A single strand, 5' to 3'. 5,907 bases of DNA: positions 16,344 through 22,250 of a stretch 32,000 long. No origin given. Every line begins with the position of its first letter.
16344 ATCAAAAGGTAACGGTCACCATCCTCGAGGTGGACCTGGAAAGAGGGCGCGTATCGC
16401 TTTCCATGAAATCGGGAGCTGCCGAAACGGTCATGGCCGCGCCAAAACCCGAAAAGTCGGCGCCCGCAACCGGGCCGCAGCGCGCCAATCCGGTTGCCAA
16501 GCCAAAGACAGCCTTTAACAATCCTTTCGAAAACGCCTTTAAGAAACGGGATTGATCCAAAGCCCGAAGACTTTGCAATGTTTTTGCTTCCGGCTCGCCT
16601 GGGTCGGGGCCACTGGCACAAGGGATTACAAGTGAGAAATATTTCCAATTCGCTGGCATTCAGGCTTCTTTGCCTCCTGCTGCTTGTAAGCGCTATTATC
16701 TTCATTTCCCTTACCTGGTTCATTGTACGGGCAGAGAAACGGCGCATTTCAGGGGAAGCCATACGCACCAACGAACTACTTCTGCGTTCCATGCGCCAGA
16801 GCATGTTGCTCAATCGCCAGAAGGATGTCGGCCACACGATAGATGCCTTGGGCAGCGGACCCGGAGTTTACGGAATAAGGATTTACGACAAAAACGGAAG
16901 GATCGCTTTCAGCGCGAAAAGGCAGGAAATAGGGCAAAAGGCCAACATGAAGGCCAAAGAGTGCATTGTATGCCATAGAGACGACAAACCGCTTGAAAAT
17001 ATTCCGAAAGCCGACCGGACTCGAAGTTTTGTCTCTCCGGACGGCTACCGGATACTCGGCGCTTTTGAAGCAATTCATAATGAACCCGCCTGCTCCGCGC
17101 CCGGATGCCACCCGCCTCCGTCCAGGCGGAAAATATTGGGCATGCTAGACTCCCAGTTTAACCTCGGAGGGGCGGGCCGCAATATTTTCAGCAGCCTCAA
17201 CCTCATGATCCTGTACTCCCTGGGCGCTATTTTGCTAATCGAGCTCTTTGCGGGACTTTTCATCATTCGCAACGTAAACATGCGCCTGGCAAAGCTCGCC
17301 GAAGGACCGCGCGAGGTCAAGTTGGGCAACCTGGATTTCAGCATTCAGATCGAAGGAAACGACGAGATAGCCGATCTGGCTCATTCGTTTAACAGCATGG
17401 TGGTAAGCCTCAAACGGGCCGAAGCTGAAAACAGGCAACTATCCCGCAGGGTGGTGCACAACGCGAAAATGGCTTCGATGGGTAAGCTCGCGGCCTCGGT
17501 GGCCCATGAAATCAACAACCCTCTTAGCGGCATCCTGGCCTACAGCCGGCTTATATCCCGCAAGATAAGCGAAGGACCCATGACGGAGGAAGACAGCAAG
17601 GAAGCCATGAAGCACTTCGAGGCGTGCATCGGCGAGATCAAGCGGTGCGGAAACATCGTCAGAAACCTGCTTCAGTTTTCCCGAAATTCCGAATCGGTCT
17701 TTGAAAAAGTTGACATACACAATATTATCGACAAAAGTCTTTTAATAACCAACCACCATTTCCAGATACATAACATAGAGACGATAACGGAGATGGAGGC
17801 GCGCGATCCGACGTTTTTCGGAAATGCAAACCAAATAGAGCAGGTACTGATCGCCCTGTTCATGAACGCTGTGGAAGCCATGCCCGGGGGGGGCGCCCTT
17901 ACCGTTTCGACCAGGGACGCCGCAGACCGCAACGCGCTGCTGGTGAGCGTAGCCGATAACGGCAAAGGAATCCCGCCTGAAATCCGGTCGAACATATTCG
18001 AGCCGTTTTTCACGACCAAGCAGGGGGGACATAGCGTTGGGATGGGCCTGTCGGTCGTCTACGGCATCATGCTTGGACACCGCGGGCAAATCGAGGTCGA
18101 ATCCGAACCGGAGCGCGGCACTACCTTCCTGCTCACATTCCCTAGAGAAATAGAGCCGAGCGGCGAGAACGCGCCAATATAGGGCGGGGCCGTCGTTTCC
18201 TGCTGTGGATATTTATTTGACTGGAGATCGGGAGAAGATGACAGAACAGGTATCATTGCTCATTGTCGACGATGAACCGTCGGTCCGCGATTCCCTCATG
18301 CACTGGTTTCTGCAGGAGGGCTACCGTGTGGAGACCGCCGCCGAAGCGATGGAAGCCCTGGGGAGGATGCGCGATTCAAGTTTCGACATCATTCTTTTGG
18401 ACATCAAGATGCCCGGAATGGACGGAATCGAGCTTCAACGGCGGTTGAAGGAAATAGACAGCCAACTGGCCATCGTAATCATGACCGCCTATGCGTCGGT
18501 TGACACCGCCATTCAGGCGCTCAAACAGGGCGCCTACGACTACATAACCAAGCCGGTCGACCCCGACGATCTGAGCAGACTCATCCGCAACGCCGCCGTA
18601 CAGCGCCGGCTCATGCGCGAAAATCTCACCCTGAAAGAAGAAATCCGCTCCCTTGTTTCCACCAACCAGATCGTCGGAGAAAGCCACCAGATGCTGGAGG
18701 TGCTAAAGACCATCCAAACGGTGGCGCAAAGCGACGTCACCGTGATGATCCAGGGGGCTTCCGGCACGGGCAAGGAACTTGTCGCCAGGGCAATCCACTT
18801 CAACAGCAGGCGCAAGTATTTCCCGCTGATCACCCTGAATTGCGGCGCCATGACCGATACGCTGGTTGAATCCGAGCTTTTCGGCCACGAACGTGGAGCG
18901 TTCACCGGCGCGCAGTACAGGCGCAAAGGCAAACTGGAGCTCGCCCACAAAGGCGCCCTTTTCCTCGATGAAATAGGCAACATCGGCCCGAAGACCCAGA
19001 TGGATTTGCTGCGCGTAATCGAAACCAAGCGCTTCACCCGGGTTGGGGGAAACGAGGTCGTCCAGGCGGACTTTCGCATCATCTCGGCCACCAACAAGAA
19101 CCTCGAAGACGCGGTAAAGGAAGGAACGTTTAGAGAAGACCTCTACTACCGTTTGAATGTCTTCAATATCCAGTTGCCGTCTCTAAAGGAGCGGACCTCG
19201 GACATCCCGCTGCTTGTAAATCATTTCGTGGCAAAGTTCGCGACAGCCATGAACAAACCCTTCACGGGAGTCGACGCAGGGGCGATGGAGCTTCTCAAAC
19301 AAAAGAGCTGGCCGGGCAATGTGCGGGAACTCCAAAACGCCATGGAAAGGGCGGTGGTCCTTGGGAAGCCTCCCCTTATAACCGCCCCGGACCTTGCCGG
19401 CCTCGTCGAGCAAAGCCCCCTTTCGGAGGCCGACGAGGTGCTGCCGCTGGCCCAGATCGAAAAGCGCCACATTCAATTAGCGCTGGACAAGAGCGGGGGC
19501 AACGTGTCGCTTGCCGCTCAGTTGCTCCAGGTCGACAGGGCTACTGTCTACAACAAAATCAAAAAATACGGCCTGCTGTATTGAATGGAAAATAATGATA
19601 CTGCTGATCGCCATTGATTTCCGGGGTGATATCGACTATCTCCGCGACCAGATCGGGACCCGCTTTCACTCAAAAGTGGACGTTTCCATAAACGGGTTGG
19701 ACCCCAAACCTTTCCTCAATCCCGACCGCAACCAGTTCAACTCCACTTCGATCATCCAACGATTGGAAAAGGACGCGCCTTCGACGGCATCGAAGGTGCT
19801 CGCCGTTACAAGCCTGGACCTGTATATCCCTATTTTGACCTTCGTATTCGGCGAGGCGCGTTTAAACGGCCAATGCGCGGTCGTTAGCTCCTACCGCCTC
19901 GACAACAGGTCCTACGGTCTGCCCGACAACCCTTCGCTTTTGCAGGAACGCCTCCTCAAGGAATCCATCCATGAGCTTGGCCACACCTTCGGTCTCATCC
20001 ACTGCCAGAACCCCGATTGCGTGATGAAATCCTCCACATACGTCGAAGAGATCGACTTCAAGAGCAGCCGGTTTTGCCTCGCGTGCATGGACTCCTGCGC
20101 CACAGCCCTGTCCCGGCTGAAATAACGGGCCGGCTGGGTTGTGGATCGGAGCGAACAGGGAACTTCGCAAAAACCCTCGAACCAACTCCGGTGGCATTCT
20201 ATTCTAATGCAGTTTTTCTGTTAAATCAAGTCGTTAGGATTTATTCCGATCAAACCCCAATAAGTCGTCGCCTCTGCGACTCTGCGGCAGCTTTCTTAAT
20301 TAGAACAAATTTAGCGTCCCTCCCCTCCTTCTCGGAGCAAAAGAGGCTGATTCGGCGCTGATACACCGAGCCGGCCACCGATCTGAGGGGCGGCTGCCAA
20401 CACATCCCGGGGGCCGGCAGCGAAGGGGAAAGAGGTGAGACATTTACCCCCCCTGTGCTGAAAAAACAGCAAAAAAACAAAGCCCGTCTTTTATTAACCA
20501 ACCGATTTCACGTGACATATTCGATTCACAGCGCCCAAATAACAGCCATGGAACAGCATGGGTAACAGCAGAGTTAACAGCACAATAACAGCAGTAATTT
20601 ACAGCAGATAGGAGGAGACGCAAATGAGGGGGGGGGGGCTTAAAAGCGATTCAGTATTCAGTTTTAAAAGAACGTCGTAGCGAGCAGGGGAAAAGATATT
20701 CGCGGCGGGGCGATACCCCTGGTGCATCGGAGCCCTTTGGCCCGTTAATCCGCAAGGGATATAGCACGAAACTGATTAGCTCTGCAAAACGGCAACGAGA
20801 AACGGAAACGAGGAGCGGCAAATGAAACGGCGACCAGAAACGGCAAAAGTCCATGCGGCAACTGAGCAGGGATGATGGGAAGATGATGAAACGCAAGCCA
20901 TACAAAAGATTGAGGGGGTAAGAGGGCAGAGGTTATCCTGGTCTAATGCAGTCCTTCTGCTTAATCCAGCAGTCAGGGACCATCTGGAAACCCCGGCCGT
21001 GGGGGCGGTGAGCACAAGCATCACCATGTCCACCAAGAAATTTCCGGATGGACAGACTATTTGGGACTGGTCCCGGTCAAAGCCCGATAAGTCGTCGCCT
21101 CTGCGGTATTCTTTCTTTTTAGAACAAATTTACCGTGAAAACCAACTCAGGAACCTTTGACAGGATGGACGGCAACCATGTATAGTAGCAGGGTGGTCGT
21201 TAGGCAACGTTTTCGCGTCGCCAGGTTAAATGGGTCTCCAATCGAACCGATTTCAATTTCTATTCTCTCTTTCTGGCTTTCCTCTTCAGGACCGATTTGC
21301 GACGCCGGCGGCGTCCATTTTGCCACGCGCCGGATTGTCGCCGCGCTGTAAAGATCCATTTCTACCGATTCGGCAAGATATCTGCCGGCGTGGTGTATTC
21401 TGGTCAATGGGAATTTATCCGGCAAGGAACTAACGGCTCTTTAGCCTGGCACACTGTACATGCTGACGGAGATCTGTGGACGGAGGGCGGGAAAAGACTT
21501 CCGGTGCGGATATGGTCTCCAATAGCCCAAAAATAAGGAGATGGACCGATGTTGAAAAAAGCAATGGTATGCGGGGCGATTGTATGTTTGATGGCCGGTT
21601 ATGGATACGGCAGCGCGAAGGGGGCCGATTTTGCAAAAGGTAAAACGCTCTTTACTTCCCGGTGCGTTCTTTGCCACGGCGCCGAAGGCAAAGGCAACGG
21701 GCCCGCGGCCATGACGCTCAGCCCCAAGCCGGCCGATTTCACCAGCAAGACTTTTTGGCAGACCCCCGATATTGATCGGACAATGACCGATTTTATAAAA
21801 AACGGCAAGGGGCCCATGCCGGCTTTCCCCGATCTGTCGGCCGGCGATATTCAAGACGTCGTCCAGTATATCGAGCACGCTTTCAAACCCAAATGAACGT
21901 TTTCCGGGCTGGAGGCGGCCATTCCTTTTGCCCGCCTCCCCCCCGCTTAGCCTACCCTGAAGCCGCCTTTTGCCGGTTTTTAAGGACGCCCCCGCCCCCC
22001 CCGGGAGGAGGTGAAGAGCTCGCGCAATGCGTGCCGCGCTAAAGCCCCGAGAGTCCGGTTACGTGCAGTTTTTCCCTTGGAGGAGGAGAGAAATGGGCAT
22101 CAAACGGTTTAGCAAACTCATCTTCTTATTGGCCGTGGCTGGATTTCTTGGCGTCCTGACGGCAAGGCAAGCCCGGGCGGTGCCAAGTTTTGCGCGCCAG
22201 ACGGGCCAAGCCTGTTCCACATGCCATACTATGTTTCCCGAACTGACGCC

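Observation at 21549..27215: One tight cluster joins a cytochrome-porin fusion to a Rieske/cytochrome b complex with two pentahaem cytochromes: a candidate outer-membrane-to-quinone electron conduit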

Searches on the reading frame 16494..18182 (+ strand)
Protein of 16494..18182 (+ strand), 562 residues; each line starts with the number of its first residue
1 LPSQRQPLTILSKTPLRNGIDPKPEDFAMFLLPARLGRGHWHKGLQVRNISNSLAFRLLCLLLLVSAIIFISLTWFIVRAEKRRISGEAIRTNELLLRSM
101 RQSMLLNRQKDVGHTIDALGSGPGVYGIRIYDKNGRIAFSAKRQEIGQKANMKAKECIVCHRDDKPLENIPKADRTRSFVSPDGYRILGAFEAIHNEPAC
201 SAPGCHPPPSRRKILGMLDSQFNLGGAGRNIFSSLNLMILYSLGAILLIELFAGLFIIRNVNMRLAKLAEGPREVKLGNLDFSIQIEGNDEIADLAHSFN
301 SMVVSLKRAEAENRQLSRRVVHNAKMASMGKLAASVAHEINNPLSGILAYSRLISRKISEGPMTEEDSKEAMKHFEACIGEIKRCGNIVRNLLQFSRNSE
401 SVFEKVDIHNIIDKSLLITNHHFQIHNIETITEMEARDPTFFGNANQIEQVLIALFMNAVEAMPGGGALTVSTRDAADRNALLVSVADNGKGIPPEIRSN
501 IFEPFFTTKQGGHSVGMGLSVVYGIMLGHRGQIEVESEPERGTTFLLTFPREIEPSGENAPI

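Call 45: search_protein_families(library=pfam, proteins=[window:16494-18182:+], max_evalue=0.001)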
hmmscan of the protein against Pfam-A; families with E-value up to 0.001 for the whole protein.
window:16494-18182:+ (562 aa): 3 families
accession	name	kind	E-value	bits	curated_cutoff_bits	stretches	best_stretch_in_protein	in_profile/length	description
PF02518.31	HATPase_c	-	4.9e-24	85.4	26.4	1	444-552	2-110/111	Histidine kinase-, DNA gyrase B-, and HSP90-like ATPase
PF00512.31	HisKA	-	3.8e-13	49.7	26.9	1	329-398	2-63/66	His Kinase A (phospho-acceptor) domain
PF00672.30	HAMP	-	7.3e-08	33.1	25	1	257-307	2-52/53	HAMP domain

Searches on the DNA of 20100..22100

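Call 80: search_rna_families(source=window, start=20100, end=22100, threshold=evalue, max_evalue=1)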
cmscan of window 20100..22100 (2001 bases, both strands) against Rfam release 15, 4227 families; matches with E-value up to 1: 0.
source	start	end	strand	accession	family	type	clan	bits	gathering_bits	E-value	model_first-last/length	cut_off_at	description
